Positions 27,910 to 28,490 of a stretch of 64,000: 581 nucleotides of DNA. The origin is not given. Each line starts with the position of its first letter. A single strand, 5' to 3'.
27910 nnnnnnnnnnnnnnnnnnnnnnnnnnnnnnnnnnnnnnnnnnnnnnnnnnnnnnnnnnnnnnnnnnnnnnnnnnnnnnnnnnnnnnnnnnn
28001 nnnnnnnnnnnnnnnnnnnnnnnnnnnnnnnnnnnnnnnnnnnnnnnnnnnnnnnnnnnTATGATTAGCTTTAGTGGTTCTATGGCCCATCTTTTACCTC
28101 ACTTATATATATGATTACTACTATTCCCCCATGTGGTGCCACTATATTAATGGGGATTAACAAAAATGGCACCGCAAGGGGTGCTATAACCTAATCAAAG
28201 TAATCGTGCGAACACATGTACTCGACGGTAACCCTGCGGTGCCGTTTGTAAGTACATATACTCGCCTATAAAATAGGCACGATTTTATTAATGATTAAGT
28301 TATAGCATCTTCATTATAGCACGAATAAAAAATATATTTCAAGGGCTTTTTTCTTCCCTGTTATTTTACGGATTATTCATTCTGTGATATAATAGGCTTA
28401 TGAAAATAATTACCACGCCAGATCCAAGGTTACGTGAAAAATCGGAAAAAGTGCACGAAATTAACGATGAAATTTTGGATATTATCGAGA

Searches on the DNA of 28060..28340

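Call 32: search_rna_families(source=window, start=28060, end=28340, threshold=evalue, max_evalue=10)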
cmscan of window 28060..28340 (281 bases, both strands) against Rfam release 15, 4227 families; matches with E-value up to 10: 4.
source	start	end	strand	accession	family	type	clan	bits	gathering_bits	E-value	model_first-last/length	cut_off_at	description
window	28091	28205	-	RF00225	IRES_Tobamo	Cis-reg; IRES;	-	18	50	1.7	1-151/151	no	Tobamovirus internal ribosome entry site (IRES)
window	28126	28181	+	RF01011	mir-605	Gene; miRNA;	-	16.8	98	1.1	1-82/82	no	mir-605 microRNA precursor family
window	28120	28190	-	RF03687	mir-2011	Gene; miRNA;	-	14.6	80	4.6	1-83/83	no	mir-2011 microRNA precursor family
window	28181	28308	+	RF04195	MIR6217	Gene; miRNA;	-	11.1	110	4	1-228/228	no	MIR6217 microRNA precursor family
